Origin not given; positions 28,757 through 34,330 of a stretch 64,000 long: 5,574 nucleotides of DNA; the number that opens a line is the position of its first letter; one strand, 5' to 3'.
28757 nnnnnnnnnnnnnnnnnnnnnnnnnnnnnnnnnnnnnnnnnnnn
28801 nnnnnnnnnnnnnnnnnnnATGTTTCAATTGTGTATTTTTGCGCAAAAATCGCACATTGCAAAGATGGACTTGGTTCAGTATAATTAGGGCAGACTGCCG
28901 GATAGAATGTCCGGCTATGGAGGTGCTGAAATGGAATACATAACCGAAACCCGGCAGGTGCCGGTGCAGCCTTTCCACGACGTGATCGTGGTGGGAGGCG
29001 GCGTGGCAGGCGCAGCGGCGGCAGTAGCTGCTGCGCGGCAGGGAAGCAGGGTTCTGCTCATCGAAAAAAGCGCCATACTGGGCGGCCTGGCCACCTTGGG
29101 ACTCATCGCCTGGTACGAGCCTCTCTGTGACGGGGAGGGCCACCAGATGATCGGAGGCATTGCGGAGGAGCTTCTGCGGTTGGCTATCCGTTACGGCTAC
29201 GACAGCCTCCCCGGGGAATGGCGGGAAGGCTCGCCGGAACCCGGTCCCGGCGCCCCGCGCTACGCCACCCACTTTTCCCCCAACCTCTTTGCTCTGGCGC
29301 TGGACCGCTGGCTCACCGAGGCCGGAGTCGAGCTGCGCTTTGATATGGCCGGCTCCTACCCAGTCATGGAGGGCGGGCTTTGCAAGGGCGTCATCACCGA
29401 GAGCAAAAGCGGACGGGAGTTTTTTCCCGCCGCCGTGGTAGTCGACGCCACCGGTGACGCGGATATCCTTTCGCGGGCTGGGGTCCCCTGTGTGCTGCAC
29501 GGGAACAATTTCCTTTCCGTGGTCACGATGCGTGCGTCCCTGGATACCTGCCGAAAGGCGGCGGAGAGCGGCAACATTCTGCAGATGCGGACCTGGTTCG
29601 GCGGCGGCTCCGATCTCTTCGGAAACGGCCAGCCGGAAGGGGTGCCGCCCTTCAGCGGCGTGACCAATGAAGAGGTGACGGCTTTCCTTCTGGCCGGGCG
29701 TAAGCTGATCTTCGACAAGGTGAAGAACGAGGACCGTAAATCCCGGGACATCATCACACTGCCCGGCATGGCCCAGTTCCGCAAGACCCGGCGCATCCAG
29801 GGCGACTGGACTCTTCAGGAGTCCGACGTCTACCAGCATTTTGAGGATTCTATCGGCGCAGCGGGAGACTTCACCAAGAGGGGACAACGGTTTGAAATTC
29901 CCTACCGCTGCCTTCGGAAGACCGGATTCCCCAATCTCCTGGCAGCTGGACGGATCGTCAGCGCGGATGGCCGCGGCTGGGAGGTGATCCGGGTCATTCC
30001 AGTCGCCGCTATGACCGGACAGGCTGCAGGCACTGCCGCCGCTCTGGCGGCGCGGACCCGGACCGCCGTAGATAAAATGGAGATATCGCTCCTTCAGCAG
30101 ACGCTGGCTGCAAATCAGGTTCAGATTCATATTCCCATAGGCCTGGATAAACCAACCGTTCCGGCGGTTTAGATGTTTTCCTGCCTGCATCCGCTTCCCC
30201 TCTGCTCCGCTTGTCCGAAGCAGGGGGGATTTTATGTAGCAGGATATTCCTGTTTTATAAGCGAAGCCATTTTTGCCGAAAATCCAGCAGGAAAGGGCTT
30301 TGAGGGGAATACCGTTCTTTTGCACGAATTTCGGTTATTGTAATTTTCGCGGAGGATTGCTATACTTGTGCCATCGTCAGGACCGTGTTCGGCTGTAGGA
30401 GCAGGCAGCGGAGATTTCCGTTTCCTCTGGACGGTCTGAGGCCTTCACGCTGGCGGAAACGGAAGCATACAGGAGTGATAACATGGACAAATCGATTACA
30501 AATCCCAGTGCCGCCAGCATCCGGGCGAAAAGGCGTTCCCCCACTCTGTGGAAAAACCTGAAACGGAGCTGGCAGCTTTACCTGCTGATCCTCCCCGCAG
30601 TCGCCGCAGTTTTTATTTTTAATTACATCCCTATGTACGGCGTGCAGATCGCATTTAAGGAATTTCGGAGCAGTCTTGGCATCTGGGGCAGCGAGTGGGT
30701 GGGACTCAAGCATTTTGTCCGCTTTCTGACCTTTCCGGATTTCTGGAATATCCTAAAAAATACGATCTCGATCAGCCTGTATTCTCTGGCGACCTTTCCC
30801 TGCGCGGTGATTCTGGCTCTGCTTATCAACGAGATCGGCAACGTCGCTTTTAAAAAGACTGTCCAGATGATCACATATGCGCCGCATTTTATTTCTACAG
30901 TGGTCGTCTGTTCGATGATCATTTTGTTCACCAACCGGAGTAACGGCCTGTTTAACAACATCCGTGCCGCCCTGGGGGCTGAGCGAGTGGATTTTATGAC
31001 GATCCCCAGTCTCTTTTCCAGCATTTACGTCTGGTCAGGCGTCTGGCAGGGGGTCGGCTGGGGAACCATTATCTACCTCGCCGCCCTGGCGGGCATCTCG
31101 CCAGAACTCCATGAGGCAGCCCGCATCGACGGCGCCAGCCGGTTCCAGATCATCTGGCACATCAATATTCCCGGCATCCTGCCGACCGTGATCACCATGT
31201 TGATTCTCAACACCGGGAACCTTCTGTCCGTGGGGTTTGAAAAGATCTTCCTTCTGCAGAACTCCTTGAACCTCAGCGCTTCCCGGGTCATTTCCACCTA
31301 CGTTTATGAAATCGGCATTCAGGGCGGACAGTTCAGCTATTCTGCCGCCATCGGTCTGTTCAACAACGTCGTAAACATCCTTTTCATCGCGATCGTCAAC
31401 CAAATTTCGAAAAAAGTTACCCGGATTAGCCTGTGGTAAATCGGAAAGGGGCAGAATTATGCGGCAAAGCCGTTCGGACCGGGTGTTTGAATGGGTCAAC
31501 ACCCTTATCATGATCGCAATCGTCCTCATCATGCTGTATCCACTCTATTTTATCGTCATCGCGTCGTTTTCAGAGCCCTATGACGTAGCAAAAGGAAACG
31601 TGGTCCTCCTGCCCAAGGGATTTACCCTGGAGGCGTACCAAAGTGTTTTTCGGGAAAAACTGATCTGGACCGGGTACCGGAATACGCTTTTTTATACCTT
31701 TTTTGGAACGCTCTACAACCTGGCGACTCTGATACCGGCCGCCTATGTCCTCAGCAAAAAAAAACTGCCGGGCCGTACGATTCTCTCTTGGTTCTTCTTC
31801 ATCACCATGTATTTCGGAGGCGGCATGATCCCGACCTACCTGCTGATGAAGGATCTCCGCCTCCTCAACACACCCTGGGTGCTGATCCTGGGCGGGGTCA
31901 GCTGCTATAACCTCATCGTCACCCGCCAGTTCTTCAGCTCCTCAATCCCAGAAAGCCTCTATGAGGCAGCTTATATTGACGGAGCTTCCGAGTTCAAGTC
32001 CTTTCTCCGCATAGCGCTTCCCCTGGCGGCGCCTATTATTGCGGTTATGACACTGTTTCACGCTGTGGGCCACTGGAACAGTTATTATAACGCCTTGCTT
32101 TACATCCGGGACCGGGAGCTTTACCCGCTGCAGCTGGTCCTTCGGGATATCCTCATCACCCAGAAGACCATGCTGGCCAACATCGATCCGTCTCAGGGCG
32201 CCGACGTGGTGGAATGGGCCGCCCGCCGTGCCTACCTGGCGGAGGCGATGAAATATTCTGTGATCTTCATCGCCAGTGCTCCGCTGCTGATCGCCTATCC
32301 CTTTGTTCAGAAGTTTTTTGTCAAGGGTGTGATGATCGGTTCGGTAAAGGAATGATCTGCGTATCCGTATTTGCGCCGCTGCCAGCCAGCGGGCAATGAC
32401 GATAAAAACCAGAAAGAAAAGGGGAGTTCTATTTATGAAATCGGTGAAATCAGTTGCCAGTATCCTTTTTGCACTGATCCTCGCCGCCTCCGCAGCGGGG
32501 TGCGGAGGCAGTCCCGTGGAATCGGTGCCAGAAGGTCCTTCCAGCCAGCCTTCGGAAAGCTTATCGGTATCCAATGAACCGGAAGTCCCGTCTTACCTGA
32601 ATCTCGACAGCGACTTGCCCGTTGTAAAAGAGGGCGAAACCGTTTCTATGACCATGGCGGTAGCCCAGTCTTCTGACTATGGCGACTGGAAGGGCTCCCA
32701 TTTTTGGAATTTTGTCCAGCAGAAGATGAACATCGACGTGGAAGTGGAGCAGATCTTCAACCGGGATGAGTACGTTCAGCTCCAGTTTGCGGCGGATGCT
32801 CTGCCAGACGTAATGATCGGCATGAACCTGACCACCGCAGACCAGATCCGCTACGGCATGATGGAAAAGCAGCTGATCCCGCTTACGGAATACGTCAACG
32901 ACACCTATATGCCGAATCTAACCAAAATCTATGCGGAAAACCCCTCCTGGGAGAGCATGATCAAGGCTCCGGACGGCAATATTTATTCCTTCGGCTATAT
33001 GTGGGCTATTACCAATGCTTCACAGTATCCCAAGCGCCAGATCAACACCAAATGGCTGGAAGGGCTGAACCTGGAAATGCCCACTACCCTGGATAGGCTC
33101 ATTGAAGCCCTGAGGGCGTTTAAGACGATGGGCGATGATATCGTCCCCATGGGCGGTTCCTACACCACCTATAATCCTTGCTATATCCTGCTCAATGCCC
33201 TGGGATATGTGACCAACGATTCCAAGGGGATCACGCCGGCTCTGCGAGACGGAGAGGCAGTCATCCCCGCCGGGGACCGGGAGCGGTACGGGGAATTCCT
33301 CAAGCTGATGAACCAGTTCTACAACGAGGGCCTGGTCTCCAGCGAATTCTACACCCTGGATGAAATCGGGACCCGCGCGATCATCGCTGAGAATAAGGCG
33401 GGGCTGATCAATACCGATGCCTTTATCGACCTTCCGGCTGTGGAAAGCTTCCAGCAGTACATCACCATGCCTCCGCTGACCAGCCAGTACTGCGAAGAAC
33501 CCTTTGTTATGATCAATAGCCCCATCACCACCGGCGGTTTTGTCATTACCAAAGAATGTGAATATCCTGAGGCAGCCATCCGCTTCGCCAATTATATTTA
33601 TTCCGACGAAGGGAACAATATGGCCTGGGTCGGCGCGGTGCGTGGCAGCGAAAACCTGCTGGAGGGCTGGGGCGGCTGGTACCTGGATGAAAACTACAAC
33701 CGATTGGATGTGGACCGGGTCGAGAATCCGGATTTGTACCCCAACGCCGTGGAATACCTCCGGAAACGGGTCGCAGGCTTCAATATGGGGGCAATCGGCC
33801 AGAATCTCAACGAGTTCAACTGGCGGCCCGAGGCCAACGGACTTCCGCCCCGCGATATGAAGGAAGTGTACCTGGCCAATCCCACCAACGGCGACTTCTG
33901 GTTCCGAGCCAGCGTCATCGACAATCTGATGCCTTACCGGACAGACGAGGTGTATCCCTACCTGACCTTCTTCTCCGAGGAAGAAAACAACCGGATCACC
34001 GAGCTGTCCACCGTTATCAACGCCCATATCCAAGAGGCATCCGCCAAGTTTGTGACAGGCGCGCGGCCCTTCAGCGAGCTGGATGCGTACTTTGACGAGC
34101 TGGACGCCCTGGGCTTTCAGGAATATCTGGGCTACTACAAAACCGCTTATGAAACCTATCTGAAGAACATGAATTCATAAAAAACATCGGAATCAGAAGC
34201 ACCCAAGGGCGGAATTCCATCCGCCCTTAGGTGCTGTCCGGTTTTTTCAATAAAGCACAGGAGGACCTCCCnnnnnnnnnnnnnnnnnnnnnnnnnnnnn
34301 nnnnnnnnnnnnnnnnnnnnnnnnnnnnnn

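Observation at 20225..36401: Catabolic island pairing a GRE with only redox enzymes and a sugar-type uptake system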

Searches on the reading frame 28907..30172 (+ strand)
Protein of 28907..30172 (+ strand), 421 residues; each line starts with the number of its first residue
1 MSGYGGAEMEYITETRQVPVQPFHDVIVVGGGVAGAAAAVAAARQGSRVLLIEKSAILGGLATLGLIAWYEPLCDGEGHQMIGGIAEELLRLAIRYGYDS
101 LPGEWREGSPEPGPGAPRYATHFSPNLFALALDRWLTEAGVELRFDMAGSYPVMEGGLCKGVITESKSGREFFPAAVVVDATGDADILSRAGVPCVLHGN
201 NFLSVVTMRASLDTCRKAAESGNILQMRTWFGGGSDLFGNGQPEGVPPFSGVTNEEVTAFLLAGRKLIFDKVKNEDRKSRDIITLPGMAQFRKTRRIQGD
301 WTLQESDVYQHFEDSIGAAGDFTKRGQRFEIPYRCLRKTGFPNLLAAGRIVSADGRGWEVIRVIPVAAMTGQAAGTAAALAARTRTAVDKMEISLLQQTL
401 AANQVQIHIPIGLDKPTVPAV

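Call 4: search_protein_families(library=pfam, proteins=[window:28907-30172:+])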
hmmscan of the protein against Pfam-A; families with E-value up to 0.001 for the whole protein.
window:28907-30172:+ (421 aa): 9 families
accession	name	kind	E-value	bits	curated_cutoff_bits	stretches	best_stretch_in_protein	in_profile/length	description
PF12831.13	FAD_oxidored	-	1.5e-62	212.7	27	2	25-197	1-159/416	FAD dependent oxidoreductase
PF01266.30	DAO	-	5e-10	39.9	27.9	1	25-72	1-48/353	FAD dependent oxidoreductase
PF00890.30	FAD_binding_2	-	1.6e-07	31.4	20.4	1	25-60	1-36/414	FAD binding domain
PF01134.28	GIDA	-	1.5e-06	27.9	22.1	1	25-54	1-30/391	Glucose inhibited division protein A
PF13450.12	NAD_binding_8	-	1.9e-06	28.5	21.9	1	28-63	1-36/68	NAD(P)-binding Rossmann-like domain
PF04820.20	Trp_halogenase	-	2.8e-05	23.6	21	0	25-57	1-37/458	Tryptophan halogenase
PF07992.20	Pyr_redox_2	-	7.8e-05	22.7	26.1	1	24-57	1-35/291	Pyridine nucleotide-disulphide oxidoreductase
PF03486.20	HI0933_like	-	8e-05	22.6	50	1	24-59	1-36/244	HI0933-like protein Rossmann domain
PF01946.23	Thi4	-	0.00024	20.8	26.2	1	24-68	18-63/235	Thi4 family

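Call 7: search_protein_families(library=ncbifam, proteins=[window:28907-30172:+])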
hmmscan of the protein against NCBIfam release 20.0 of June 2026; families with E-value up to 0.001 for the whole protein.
window:28907-30172:+ (421 aa): 69 families (the best 25 are shown)
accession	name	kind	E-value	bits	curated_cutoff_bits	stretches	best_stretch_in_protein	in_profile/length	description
NF004789.0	PRK06134.1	subfamily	4.1e-10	38.9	747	1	24-63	13-52/581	FAD-dependent oxidoreductase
NF006130.0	PRK08274.1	equivalog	7.5e-09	34.9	369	1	23-55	5-37/467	FAD-dependent tricarballylate dehydrogenase TcuA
NF041080.1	DGGGPL_reductase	equivalog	1.3e-08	34.2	580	0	24-55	2-33/447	digeranylgeranylglycerophospholipid reductase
NF005508.0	PRK07121.1-1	equivalog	2.4e-08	32.9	537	1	24-65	21-62/497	FAD-binding protein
NF009477.0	PRK12843.1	equivalog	3.1e-08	32.5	758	1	18-63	11-56/578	FAD-dependent oxidoreductase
TIGR03467.1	HpnE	equivalog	3.2e-08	33.3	283.05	1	26-83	1-58/430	hydroxysqualene dehydroxylase HpnE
TIGR02032.1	GG-red-SF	subfamily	7.5e-08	32.4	158.8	1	25-59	2-36/297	geranylgeranyl reductase family protein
TIGR01372.1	soxA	subfamily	1.1e-07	30.1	1164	1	20-60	165-205/996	sarcosine oxidase subunit alpha family protein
NF053677.1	Desat2ChcC2Cyan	equivalog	1.4e-07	30.3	900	1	25-64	2-41/558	4-oxocyclohex-2-ene-1-carboxylate 5-dehydrogenase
TIGR03997.1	mycofact_OYE_2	equivalog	1.8e-07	29.9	793.15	1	11-62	368-418/645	mycofactocin system FadH/OYE family oxidoreductase 2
NF005511.0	PRK07121.1-4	equivalog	2.4e-07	29.6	466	1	13-59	10-56/553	FAD-binding protein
NF005510.0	PRK07121.1-3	subfamily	2.8e-07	29.7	481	1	24-65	23-64/492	FAD-binding protein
NF009476.0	PRK12839.1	equivalog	3.2e-07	28.9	940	1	24-63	9-48/572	FAD-dependent oxidoreductase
NF003722.0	PRK05329.1-5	equivalog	5.2e-07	29.2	349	1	25-54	6-35/428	glycerol-3-phosphate dehydrogenase subunit GlpB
NF005882.1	PRK07843.1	equivalog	5.8e-07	28.3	788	1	24-62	2-40/547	3-oxosteroid 1-dehydrogenase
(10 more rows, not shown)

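Call 40: search_solved_structures(query=window:28907-30172:+, max_evalue=0.001)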
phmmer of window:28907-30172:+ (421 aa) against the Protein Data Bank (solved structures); distinct sequences matched with E-value up to 0.001: 30.
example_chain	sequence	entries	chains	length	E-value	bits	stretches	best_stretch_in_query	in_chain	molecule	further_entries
1jrx_A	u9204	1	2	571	4.4e-05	25.4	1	24-65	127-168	FLAVOCYTOCHROME C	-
1lj1_A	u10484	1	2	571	4.5e-05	25.4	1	24-65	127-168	flavocytochrome c3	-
1jrz_A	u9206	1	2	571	4.6e-05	25.4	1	24-65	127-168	FLAVOCYTOCHROME C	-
1jry_A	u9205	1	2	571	4.6e-05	25.4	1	24-65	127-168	FLAVOCYTOCHROME C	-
1e39_A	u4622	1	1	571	4.6e-05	25.4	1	24-65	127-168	FUMARATE REDUCTASE FLAVOPROTEIN SUBUNIT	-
1kss_A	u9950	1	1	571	4.6e-05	25.3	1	24-65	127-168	flavocytochrome c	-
1p2e_A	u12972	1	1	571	4.7e-05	25.3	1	24-65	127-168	flavocytochrome c3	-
2b7s_A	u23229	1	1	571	4.7e-05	25.3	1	24-65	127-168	Fumarate reductase flavoprotein subunit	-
1ksu_A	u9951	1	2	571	4.7e-05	25.3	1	24-65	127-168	flavocytochrome c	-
1p2h_A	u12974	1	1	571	4.7e-05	25.3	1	24-65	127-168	flavocytochrome c3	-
1qjd_A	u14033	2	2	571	4.7e-05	25.3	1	24-65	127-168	FLAVOCYTOCHROME C3 | Fumarate reductase flavoprotein subunit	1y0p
1m64_A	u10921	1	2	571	4.7e-05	25.3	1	24-65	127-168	flavocytochrome c3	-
1q9i_A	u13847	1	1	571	4.7e-05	25.3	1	24-65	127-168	flavocytochrome c3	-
2b7r_A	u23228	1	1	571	4.8e-05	25.3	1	24-65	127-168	Fumarate reductase flavoprotein subunit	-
1jeh_A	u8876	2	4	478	6.3e-05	24.9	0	22-62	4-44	DIHYDROLIPOAMIDE DEHYDROGENASE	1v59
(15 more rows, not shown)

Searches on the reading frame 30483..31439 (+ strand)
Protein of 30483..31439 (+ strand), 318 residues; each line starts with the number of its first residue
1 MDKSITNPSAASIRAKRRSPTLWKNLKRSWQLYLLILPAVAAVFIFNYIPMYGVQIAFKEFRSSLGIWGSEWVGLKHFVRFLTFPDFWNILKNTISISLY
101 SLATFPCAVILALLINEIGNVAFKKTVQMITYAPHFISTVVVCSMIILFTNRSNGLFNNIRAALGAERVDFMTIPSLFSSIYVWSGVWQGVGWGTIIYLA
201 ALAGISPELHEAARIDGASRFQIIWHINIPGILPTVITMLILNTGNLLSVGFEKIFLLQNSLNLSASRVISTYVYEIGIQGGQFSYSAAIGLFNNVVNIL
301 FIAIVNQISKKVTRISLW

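Call 4: search_protein_families(library=pfam, proteins=[window:30483-31439:+])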
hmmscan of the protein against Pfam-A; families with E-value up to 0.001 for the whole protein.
window:30483-31439:+ (318 aa): 1 family
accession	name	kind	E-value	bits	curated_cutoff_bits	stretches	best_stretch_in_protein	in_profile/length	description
PF00528.27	BPD_transp_1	-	8.9e-15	55.3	26.4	1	106-313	3-183/184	Binding-protein-dependent transport system inner membrane component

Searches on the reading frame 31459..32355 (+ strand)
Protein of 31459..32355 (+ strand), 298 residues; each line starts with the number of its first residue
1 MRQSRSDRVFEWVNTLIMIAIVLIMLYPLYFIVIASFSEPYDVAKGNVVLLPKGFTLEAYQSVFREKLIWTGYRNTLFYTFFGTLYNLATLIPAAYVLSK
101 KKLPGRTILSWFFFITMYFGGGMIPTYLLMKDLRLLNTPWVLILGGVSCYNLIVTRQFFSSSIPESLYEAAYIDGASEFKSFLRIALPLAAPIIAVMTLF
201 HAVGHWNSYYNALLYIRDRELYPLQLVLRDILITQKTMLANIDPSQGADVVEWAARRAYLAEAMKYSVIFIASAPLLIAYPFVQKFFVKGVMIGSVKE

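Call 4: search_protein_families(library=pfam, proteins=[window:31459-32355:+])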
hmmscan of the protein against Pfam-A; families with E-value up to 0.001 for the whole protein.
window:31459-32355:+ (298 aa): 1 family
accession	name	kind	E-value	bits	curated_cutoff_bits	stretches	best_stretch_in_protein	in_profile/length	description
PF00528.27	BPD_transp_1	-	1e-11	45.3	26.4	1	70-290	7-181/184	Binding-protein-dependent transport system inner membrane component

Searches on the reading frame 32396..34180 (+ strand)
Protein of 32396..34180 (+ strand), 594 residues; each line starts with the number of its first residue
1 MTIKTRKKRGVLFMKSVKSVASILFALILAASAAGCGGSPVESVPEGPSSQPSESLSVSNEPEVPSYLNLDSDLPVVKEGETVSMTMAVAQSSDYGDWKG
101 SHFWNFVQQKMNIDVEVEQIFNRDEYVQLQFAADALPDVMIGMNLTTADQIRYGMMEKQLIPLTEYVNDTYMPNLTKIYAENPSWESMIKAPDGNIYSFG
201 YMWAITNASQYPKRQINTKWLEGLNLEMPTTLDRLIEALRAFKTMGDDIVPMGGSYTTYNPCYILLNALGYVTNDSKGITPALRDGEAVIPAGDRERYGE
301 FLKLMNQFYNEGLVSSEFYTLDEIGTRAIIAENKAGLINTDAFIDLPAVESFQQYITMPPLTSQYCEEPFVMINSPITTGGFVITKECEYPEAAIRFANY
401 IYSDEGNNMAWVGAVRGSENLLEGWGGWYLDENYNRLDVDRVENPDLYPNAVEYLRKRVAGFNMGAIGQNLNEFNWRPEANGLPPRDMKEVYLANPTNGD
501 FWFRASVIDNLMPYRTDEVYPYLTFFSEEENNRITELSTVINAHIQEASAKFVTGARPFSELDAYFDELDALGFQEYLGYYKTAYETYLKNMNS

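Call 4: search_protein_families(library=pfam, proteins=[window:32396-34180:+])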
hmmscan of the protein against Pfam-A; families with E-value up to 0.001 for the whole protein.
window:32396-34180:+ (594 aa): 1 family
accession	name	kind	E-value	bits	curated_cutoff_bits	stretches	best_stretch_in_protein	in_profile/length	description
PF01547.30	SBP_bac_1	-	3.1e-09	37.7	26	1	109-407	20-306/307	Bacterial extracellular solute-binding protein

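Call 7: search_protein_families(library=ncbifam, proteins=[window:32396-34180:+])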
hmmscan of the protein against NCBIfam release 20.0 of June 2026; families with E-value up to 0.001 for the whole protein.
window:32396-34180:+ (594 aa): 0 families

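Call 77: search_solved_structures(query=window:32396-34180:+, max_evalue=0.01)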
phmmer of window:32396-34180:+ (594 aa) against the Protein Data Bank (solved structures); distinct sequences matched with E-value up to 0.01: 13.
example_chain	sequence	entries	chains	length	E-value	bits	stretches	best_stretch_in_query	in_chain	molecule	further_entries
5g5y_A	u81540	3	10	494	5.6e-22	81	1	128-322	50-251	ABC TRANSPORTER, SUBSTRATE-BINDING PROTEIN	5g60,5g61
5g62_A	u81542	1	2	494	8.2e-22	80.4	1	128-322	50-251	ABC TRANSPORTER, SUBSTRATE-BINDING PROTEIN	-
5g5z_A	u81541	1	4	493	1.2e-21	79.9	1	128-322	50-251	ABC TRANSPORTER, SUBSTRATE-BINDING PROTEIN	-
5xs8_A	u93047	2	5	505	4.7e-19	71.3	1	127-480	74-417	Extracellular solute-binding protein family 1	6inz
5gx8_A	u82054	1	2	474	5.5e-19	71.1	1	127-479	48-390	Extracellular solute-binding protein family 1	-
5gub_A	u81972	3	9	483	5.6e-19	71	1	127-480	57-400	Extracellular solute-binding protein family 1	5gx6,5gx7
3omb_A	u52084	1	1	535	5.6e-18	67.7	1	170-414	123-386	Extracellular solute-binding protein, family 1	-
6fth_A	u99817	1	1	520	2.9e-17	65.4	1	171-415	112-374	Extracellular solute-binding protein, family 1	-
6jhx_A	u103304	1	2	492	8.3e-17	63.9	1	120-413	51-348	AlgQ2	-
1j1n_A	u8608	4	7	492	9.5e-17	63.7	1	120-413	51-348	AlgQ2 | Macromolecule-Binding Periplasmic Protein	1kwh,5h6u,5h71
4tqu_Q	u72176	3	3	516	1e-16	63.6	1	120-413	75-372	AlgQ2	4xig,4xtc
1y3n_A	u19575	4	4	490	2.1e-15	59.3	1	120-412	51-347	AlgQ1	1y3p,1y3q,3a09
3vlu_A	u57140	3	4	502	2.3e-15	59.2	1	120-412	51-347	AlgQ1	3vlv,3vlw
